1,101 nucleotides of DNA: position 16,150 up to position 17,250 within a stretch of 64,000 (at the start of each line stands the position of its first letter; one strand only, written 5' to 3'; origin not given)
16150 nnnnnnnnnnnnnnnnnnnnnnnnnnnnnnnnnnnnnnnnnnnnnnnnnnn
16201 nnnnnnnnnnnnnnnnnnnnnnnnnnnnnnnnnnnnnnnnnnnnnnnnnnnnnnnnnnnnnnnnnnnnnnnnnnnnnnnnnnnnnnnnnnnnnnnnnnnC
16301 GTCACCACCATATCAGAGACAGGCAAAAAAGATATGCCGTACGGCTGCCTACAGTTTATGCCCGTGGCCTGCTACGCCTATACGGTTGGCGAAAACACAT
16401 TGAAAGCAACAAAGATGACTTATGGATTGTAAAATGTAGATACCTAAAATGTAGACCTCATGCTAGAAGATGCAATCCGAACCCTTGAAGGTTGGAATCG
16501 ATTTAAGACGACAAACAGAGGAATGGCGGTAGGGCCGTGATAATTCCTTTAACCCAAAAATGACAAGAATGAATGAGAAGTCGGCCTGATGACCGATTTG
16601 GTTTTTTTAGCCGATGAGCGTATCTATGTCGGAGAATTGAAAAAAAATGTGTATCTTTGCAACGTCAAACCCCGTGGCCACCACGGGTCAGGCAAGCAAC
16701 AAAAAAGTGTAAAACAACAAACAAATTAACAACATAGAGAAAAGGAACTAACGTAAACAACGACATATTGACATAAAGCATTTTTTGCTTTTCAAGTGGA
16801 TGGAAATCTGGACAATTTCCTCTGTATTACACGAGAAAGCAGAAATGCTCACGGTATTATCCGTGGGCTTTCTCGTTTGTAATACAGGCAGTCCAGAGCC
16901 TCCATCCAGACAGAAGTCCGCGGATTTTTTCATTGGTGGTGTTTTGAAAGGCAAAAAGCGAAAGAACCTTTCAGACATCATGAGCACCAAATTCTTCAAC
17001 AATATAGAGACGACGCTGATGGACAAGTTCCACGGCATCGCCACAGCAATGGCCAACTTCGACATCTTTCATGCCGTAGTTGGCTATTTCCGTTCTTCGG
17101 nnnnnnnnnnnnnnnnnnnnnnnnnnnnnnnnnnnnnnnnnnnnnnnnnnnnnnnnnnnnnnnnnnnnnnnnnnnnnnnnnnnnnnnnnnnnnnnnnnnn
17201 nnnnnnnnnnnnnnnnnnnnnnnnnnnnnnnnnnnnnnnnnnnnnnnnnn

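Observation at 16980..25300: Four-gene operon: PLD-SNF2 helicase, m6A MTase-TRD, RxxxxH protein and 2-TM protein (split Type ISP / DISARM-like, not a textbook R-M system)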

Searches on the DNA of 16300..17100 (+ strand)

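Call 67: search_rna_families(source=window, start=16300, end=17100, threshold=evalue, max_evalue=1, show_alignments=2)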
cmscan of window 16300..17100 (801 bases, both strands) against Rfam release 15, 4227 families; matches with E-value up to 1: 0.
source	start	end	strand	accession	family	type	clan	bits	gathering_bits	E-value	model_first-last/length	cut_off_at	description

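Call 78: build_rna_model(alignment_id=A6, structure=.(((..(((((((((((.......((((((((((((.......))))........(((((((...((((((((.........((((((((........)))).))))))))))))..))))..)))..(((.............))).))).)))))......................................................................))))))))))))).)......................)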
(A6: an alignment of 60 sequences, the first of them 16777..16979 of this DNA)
Model R1 built from alignment A6 (60 sequences, 264 columns); structure: as given.
model positions 198; base pairs 51; branch points 2; effective number of sequences 1.75; information 0.591 bits per position. Calibrated on 0.2 Mb of random sequence (short: E-values are rough).
structure used (alignment columns):
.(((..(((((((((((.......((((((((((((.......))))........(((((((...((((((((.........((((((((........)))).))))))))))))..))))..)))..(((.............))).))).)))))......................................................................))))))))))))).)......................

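Call 79: search_with_rna_model(model_id=R1, sources=[window, L071, L072, L073, L074, L075, L076, L077, L078, L079, L080, L081, L082, L083, L084, L085, L086, L087, L088, L089, L090, L091, L092, L093, L097, L101, L102, L105, L109, L110, L111, L009, L005, L007, L013, L014, L016, L019, L022, L025, L026, L029, L036, L041, L043, L044, L045, L047, L048, L049, L052, L063, L067, L068, L069], max_evalue=1)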
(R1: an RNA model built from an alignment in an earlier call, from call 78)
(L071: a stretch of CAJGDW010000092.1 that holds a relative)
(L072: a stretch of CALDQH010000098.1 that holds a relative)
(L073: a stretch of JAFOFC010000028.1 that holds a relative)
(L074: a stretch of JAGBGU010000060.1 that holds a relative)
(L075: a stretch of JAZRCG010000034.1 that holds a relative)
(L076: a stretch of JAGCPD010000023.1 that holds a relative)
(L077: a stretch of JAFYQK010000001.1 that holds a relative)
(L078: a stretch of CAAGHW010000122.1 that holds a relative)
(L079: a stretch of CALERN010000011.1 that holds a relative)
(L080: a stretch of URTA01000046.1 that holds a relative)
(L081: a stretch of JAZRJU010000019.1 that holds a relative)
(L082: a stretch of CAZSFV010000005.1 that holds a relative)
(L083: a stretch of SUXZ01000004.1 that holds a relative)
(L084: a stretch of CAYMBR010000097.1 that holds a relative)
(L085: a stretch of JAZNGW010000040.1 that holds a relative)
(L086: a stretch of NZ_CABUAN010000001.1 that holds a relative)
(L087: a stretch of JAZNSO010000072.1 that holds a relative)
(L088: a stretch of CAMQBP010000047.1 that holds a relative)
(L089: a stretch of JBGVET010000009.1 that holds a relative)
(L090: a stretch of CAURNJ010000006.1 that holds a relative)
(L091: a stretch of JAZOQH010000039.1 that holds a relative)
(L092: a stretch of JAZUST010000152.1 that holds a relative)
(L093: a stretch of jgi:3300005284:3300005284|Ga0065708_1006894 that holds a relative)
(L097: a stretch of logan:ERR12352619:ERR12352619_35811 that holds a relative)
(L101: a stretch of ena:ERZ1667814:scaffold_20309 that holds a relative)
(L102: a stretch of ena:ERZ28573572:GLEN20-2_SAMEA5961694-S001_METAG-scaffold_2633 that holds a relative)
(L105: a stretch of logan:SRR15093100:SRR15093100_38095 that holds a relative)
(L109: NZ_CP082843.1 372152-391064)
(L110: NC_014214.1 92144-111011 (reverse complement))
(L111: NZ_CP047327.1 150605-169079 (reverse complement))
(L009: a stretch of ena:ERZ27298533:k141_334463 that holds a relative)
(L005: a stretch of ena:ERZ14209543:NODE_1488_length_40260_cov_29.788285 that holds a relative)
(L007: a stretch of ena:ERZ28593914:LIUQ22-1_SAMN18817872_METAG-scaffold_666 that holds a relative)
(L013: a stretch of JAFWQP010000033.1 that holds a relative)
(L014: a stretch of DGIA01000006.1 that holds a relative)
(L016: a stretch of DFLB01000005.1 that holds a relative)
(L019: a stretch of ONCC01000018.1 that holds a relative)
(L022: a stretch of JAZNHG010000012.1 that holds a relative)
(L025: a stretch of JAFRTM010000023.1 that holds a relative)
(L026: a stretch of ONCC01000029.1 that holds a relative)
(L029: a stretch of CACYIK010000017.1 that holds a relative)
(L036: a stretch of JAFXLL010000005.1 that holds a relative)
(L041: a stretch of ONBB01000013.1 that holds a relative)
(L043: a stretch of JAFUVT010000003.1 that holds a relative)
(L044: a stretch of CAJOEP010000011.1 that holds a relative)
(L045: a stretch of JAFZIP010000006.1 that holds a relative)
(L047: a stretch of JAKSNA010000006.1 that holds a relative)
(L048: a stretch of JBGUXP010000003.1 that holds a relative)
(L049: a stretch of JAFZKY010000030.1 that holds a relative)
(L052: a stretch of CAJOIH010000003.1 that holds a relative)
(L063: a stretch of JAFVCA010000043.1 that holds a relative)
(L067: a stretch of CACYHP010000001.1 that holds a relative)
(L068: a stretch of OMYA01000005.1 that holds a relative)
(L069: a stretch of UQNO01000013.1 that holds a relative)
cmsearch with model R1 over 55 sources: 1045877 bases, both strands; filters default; matches with E-value up to 1: 41.
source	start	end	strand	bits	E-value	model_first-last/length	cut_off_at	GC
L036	9803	9999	+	213.9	4.5e-57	1-198/198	no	0.45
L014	9804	10000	+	208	1.9e-55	1-198/198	no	0.47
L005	2850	3051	+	207.9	2.1e-55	1-198/198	no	0.43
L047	9802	10000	+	203.6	3.3e-54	1-198/198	no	0.45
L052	9805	9999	+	203.4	3.6e-54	1-198/198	no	0.5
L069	9801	9999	+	200.1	3.1e-53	1-198/198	no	0.47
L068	9800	9999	+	199.9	3.6e-53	1-198/198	no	0.45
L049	9803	10000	+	197.1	2.2e-52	1-198/198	no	0.44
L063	9805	10000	+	196.4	3.4e-52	1-198/198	no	0.48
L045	9801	9999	+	194.4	1.2e-51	1-198/198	no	0.47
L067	9800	9999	+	194.1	1.5e-51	1-198/198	no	0.47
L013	9804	10000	+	192.5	4.1e-51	1-198/198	no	0.46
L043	9804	9997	+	186.2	2.3e-49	1-198/198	no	0.47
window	16777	16978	+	185.7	3.2e-49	1-198/198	no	0.43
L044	9800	10000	+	175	3e-46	1-198/198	no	0.45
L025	9789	10000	+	169.8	8.8e-45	1-198/198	no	0.43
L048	9804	10000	+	164.8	2.1e-43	1-198/198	no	0.43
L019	7986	8192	+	163.8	4.1e-43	1-198/198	no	0.45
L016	9801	10000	+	153.2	3.5e-40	1-198/198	no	0.45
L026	9797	10000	+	149.9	2.9e-39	1-198/198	no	0.44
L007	3465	3660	+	147.9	1.1e-38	1-198/198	no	0.47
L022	9793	10000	+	143.9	1.4e-37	1-198/198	no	0.45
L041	9797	10000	+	143.8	1.5e-37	1-198/198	no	0.46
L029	9797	10000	+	134.2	7.1e-35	1-198/198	no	0.44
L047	3385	3580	-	129.6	1.4e-33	1-198/198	no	0.37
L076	1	114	+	80.8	5.4e-20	88-198/198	5'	0.45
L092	3376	3573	+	33.6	7.6e-07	1-198/198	no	0.45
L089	9777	9976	+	30.6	5.1e-06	1-198/198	no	0.45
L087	9776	9976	+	29.7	9.1e-06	1-198/198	no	0.45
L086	17822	17933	+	15.8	0.071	1-198/198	no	0.36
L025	9773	9984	-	15.4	0.089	1-198/198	no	0.4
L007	3449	3535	-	15.2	0.1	1-198/198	no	0.4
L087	582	812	-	15.2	0.1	1-198/198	no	0.41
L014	9869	9904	-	14.8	0.13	58-95/198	no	0.47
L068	9784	9983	-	14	0.22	1-198/198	no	0.41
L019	7971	8060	-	13.7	0.26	1-198/198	no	0.37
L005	2836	3035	-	12.8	0.47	1-198/198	no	0.4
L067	9783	9930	-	12.7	0.51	20-165/198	no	0.43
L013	9823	9932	-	12.7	0.51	20-132/198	no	0.46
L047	9872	9899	-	11.8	0.9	63-91/198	no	0.54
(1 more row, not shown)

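Call 81: search_with_rna_model(model_id=R1, sources=[window, L005, L007, L013, L014, L015, L016, L017, L018, L019, L020, L021, L022, L023, L024, L025, L026, L027, L028, L029, L030, L031, L032, L033, L034, L035, L036, L037, L038, L039, L040, L041, L042, L043, L044, L045, L046, L047, L048, L049, L050, L051, L052, L053, L054, L055, L056, L057, L058, L059, L060, L061, L062, L063, L064, L065, L067, L068, L069, L070, L087, L089, L092], max_evalue=0.0001, make_alignment=true)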
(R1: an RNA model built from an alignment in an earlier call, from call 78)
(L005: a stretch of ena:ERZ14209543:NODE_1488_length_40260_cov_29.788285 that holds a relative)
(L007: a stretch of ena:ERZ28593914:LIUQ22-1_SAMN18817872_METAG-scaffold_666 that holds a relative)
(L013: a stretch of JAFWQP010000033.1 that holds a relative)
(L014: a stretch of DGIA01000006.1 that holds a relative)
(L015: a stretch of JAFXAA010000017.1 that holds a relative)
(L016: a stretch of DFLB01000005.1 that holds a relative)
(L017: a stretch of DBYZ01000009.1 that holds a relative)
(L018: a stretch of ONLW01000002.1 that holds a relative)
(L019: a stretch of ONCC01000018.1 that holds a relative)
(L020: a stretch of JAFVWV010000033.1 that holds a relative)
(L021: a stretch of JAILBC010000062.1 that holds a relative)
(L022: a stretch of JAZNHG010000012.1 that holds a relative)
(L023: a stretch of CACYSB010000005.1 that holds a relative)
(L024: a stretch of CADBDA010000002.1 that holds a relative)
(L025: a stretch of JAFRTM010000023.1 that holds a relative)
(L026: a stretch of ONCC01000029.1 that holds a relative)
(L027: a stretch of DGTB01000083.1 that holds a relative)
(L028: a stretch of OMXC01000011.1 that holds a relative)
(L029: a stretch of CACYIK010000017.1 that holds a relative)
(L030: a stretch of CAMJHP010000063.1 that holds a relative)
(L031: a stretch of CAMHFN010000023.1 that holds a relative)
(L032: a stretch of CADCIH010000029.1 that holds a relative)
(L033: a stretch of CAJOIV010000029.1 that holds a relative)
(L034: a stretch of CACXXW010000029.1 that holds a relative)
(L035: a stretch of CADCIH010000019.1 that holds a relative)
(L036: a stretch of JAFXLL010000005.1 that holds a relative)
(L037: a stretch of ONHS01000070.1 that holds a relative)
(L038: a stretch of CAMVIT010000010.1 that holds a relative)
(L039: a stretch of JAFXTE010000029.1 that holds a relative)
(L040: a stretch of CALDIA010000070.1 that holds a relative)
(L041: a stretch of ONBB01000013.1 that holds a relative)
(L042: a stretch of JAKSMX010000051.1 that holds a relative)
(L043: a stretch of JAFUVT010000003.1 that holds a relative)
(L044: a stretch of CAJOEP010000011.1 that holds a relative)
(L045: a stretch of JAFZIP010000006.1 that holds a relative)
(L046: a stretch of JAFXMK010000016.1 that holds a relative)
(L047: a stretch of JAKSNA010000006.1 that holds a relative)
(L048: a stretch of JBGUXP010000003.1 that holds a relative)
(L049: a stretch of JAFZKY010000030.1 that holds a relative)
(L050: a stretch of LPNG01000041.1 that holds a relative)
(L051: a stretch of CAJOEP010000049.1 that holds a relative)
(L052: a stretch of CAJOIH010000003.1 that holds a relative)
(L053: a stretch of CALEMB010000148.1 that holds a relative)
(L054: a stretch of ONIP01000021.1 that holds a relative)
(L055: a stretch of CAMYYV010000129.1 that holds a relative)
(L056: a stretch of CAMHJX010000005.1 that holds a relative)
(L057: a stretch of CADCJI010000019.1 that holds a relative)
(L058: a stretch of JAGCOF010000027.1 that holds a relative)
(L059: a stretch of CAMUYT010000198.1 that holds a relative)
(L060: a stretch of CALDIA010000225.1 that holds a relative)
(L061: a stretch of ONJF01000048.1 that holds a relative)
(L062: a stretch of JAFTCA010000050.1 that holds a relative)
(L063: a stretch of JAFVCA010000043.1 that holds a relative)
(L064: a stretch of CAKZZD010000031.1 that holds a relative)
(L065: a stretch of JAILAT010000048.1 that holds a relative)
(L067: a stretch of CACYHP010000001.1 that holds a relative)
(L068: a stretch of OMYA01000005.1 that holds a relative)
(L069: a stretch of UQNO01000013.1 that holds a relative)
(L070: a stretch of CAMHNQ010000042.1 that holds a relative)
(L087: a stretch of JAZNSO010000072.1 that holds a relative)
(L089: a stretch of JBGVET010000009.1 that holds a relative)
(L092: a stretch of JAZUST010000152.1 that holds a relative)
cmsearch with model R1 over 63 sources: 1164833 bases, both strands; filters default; matches with E-value up to 0.0001: 64.
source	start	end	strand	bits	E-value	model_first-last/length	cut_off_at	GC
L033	9804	10000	+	218.6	2.3e-58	1-198/198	no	0.47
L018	1543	1739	+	216.7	8.3e-58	1-198/198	no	0.46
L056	9805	9999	+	215.4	1.8e-57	1-198/198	no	0.47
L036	9803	9999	+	213.9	5e-57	1-198/198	no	0.45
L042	1063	1262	+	213.4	6.9e-57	1-198/198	no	0.44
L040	9800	9999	+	211.7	2e-56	1-198/198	no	0.45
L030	9805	9999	+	210.3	4.9e-56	1-198/198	no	0.48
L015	9804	10000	+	210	5.9e-56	1-198/198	no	0.47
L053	9805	9999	+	209.6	7.8e-56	1-198/198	no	0.49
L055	1248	1444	+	209.3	9.6e-56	1-198/198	no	0.46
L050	9805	9999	+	209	1.1e-55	1-198/198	no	0.49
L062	223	419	+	208.9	1.2e-55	1-198/198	no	0.47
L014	9804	10000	+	208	2.1e-55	1-198/198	no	0.47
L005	2850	3051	+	207.9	2.3e-55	1-198/198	no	0.43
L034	8623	8822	+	207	4.2e-55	1-198/198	no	0.45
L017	2156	2353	+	207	4.2e-55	1-198/198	no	0.46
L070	9805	10001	+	206.8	4.8e-55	1-198/198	no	0.47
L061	4988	5187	+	206.4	6.2e-55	1-198/198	no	0.45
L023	9804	10000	+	205.4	1.1e-54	1-198/198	no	0.47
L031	9807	10002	+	204.1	2.7e-54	1-198/198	no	0.46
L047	9802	10000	+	203.6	3.7e-54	1-198/198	no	0.45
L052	9805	9999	+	203.4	4e-54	1-198/198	no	0.5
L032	2555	2753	+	202.4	8.1e-54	1-198/198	no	0.45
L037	2006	2203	+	201.1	1.9e-53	1-198/198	no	0.48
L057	9807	9997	+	200.3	3e-53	1-198/198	no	0.47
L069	9801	9999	+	200.1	3.5e-53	1-198/198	no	0.47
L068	9800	9999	+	199.9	4e-53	1-198/198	no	0.45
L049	9803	10000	+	197.1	2.4e-52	1-198/198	no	0.44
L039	9808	10001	+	196.7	3e-52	1-198/198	no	0.47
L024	9805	10000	+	196.6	3.2e-52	1-198/198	no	0.47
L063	9805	10000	+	196.4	3.8e-52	1-198/198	no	0.48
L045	9801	9999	+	194.4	1.3e-51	1-198/198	no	0.47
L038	461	656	+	194.3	1.4e-51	1-198/198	no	0.45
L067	9800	9999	+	194.1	1.7e-51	1-198/198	no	0.47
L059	1201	1391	+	193.9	1.9e-51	1-198/198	no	0.5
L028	9809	10000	+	193.2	2.8e-51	1-198/198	no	0.46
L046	4200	4398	+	192.9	3.5e-51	1-198/198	no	0.43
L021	7528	7726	+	192.6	4.3e-51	1-198/198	no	0.45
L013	9804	10000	+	192.5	4.5e-51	1-198/198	no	0.46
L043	9804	9997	+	186.2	2.6e-49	1-198/198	no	0.47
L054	9802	10000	+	184.1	1e-48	1-198/198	no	0.49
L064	1981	2183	+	180.4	1.1e-47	1-198/198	no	0.44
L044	9800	10000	+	175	3.4e-46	1-198/198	no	0.45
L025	9789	10000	+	169.8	9.8e-45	1-198/198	no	0.43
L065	3981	4174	+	169.2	1.4e-44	1-198/198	no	0.43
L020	9800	10000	+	165.2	1.9e-43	1-198/198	no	0.45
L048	9804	10000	+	164.8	2.3e-43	1-198/198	no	0.43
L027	3682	3881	+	164.6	2.7e-43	1-198/198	no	0.44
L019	7986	8192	+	163.8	4.6e-43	1-198/198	no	0.45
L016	9801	10000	+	153.2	3.9e-40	1-198/198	no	0.45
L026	9797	10000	+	149.9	3.3e-39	1-198/198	no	0.44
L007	3465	3660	+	147.9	1.2e-38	1-198/198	no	0.47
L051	4878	5096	+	144.7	9.5e-38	1-198/198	no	0.42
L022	9793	10000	+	143.9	1.6e-37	1-198/198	no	0.45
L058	9801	10000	+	143.8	1.7e-37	1-198/198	no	0.45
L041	9797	10000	+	143.8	1.7e-37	1-198/198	no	0.46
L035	9797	10002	+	140.3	1.6e-36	1-198/198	no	0.46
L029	9797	10000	+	134.2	7.9e-35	1-198/198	no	0.44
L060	1604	1812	+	129.6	1.5e-33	1-198/198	no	0.43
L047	3385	3580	-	129.6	1.5e-33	1-198/198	no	0.37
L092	3376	3573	+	33.6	8.5e-07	1-198/198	no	0.45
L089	9777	9976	+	30.6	5.7e-06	1-198/198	no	0.45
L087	9776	9976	+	29.7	1e-05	1-198/198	no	0.45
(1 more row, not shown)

Alignment A7: 64 matches aligned to the model, 271 columns, each read 5' to 3' on its own strand. Consensus structure (alignment columns), stored with it:
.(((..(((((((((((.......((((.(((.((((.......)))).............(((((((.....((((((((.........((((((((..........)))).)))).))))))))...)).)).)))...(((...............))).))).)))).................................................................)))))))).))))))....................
